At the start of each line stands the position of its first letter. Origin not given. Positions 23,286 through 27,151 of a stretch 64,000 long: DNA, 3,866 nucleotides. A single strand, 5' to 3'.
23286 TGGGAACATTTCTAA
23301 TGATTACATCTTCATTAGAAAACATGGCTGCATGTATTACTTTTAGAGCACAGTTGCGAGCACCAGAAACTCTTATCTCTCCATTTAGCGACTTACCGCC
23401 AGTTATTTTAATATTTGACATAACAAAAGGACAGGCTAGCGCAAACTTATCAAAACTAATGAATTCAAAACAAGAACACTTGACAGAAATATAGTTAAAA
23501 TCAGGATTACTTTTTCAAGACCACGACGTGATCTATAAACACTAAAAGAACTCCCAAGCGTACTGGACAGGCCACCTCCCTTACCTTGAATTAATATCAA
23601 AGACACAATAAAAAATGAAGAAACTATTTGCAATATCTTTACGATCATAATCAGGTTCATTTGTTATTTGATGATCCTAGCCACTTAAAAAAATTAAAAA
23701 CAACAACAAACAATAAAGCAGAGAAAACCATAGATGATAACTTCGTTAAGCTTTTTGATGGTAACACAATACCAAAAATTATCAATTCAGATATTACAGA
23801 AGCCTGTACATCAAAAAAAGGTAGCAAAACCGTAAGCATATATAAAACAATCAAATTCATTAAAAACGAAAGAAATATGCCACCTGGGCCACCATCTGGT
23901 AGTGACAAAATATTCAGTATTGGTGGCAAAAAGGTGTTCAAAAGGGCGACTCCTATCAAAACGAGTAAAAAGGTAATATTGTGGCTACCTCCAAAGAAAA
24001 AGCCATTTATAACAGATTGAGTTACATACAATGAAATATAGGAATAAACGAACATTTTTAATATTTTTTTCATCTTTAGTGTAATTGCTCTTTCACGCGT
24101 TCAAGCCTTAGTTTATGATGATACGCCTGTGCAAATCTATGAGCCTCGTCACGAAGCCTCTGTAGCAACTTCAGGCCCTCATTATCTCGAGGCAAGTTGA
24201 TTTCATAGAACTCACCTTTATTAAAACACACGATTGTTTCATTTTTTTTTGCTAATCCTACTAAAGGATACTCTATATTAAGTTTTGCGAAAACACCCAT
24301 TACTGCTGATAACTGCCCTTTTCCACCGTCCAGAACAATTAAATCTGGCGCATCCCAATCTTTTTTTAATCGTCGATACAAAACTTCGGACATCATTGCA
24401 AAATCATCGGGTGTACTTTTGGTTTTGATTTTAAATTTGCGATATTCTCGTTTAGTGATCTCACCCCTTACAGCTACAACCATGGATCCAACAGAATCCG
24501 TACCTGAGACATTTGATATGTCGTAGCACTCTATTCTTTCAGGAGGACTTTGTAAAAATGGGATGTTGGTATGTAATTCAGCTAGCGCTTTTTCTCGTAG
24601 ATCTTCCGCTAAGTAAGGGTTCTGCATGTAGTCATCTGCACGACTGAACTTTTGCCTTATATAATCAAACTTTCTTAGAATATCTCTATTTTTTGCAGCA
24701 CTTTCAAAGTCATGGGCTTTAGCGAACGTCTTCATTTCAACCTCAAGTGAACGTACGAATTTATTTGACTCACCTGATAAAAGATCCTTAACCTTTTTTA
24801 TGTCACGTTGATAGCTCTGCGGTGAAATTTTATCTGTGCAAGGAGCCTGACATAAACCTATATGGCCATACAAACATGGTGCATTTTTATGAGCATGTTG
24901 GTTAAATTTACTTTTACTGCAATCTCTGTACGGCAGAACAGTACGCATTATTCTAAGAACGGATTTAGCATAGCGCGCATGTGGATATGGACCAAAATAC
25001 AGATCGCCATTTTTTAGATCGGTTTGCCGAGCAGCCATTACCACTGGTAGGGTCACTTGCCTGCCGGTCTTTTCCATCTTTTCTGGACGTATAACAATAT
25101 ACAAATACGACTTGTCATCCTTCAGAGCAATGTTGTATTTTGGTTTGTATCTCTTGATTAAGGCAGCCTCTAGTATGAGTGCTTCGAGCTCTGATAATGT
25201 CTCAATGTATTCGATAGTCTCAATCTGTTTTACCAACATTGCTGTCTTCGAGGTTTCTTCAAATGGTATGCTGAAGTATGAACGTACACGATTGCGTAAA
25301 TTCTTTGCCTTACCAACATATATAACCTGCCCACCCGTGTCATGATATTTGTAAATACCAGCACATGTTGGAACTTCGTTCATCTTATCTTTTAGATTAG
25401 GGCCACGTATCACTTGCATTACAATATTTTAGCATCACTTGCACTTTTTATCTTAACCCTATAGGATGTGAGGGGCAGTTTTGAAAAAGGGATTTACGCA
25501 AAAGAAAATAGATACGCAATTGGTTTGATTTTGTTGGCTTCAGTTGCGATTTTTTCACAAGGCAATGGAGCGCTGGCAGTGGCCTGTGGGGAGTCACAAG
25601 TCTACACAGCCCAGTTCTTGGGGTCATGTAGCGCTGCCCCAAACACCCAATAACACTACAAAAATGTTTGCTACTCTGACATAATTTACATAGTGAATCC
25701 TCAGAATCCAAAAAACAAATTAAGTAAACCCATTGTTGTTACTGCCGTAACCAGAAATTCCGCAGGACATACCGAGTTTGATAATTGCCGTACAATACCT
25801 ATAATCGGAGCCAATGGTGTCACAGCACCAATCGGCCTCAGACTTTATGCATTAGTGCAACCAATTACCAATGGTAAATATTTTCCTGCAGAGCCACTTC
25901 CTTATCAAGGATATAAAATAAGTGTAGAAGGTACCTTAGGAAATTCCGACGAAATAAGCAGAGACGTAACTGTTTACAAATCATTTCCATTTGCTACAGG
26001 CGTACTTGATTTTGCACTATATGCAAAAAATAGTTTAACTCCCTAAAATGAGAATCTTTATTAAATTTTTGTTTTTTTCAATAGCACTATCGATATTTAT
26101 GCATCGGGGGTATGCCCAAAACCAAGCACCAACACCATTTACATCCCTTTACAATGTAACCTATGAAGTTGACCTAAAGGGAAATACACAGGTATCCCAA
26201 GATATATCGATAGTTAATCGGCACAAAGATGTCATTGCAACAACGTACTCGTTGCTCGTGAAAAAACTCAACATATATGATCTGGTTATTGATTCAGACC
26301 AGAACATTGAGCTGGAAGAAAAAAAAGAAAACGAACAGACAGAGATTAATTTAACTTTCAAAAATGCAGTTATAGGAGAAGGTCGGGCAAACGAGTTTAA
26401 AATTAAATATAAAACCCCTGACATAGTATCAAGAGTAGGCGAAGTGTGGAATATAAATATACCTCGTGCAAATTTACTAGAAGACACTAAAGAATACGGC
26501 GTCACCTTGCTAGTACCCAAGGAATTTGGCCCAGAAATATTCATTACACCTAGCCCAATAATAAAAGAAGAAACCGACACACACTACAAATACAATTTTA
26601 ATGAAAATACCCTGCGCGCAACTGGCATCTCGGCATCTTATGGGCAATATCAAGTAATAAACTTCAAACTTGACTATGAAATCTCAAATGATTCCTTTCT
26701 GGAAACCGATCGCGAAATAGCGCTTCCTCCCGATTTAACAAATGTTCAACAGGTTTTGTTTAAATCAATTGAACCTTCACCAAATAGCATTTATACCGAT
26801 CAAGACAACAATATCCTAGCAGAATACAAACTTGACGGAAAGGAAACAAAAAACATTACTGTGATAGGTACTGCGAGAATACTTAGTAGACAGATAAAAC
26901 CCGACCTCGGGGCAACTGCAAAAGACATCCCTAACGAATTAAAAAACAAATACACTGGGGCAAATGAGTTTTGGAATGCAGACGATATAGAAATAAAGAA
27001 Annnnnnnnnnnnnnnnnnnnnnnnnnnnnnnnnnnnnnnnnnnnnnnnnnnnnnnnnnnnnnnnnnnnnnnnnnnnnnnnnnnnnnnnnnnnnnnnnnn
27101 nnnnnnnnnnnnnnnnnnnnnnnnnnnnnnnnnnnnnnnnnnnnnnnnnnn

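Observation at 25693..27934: Two-gene operon: hypothetical 117-aa protein plus a surface-anchored transglutaminase-like enzyme, wedged between uvrC and uvrA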

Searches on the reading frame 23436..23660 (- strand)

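Call 79: search_protein_families(library=pfam, proteins=[window:23436-23660:-], max_evalue=0.01)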
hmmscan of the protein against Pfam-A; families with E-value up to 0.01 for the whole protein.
window:23436-23660:- (74 aa): 1 family
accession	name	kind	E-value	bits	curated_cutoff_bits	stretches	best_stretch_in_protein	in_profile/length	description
PF03840.19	SecG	-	1.2e-08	35.3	29.2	1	6-70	1-67/70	Preprotein translocase SecG subunit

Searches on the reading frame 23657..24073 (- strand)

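Call 5: search_protein_families(library=pfam, proteins=[window:23657-24073:-], max_evalue=0.1)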
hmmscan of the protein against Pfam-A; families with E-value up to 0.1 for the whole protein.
window:23657-24073:- (138 aa): 1 family
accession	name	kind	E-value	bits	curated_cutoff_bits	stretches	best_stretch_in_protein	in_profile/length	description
PF04020.18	Phage_holin_4_2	-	0.0015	19.5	28.8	1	4-95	3-91/105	Mycobacterial 4 TMS phage holin, superfamily IV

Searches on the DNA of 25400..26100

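Call 9: search_rna_families(source=window, start=25400, end=26100, threshold=evalue, max_evalue=10, show_alignments=2)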
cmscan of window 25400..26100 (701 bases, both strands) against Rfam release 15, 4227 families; matches with E-value up to 10: 0.
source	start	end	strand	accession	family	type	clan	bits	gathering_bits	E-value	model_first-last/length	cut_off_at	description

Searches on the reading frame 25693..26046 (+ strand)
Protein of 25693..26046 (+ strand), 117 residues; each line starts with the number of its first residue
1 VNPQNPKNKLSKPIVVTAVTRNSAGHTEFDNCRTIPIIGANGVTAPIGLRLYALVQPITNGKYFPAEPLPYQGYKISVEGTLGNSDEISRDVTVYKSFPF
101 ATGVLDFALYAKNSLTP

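Call 5: search_protein_families(library=pfam, proteins=[window:25693-26046:+], max_evalue=0.1)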
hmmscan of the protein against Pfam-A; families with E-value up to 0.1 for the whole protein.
window:25693-26046:+ (117 aa): 0 families

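Call 12: find_homologous_proteins(query=window:25693-26046:+, max_evalue=0.01)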
Query window:25693-26046:+ (117 aa): 1 proteins with E <= 0.01 among 7 candidates.
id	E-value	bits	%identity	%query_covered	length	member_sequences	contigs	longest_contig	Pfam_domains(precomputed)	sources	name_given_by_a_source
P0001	4.0e-72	257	100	100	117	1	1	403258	-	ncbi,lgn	-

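Call 30: search_protein_families(library=ncbifam, proteins=[window:25693-26046:+], max_evalue=1)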
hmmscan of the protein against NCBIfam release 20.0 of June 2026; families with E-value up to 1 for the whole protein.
window:25693-26046:+ (117 aa): 0 families

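Call 52: search_protein_representatives(protein=window:25693-26046:+)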
Query: 117 residues. Proteins with E-value up to 0.001 (for the whole library): 25; up to 1e-10: 2; up to 1e-30: 0. The best 25 are listed.
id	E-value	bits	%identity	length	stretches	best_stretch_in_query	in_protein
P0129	1.3e-20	89.6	53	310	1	24-115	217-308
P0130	6.0e-13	65.0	44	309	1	18-115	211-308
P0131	3.1e-09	53.0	33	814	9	31-81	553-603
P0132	5.0e-08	49.1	37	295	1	16-112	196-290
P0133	1.4e-06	44.4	34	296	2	12-114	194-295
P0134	6.3e-06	42.3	46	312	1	38-116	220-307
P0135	2.0e-05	40.7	39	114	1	17-113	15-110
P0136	2.9e-05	40.2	37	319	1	23-115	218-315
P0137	7.3e-05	38.9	37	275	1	11-115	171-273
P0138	9.6e-05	38.5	36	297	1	40-112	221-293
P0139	1.3e-04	38.1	38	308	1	17-116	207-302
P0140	1.3e-04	38.1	40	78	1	45-115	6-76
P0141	1.6e-04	37.8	41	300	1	36-116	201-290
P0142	1.9e-04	37.6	34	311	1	28-112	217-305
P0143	1.9e-04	37.6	37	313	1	15-115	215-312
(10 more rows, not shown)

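Call 60: find_encoding_contigs(protein=P0001, flank=3000, max_places=2)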
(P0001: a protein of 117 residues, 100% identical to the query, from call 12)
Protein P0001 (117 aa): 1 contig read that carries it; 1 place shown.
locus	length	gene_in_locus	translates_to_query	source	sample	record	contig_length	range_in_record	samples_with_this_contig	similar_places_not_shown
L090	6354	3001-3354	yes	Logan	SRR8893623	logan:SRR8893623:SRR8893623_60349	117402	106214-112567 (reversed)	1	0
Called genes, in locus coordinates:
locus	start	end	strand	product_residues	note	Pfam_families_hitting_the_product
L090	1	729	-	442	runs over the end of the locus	PF00275:EPSP_synthase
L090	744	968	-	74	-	PF03840:SecG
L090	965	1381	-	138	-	-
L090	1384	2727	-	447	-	PF01541:GIY-YIG, PF27096:UvrC_M, PF08459:UvrC_RNaseH_dom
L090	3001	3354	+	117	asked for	-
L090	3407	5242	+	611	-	PF01841:Transglut_core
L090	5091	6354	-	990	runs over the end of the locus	PF00005:ABC_tran (faint), PF02463:SMC_N (faint), PF03193:RsgA_GTPase (faint), PF13175:AAA_15 (faint), PF13191:AAA_16 (faint), PF13304:AAA_21 (faint), PF17760:UvrA_inter, PF17755:UvrA_DNA-bind, +3 more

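Call 82: search_protein_families(library=padloc, proteins=[window:25693-26043:+], max_evalue=0.01)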
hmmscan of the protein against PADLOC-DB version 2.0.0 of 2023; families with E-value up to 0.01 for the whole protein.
window:25693-26043:+ (117 aa): 0 families

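Call 83: search_protein_families(library=phrogs, proteins=[window:25693-26043:+], max_evalue=0.01)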
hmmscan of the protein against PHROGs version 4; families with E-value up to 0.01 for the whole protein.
window:25693-26043:+ (117 aa): 0 families

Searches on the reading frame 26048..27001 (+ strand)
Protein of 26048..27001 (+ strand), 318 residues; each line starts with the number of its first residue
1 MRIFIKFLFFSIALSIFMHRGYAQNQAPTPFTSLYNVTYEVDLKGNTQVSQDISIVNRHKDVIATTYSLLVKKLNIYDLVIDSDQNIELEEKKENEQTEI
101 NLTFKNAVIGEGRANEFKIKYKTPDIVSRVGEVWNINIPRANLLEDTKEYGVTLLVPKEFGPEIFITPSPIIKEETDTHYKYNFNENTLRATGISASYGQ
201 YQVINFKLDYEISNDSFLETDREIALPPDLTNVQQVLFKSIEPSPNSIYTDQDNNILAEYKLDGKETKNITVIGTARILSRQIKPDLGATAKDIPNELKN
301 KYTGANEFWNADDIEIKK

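Call 31: search_protein_families(library=pfam, proteins=[window:26048-27001:+], max_evalue=1)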
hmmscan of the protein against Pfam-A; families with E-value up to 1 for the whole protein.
window:26048-27001:+ (318 aa): 0 families
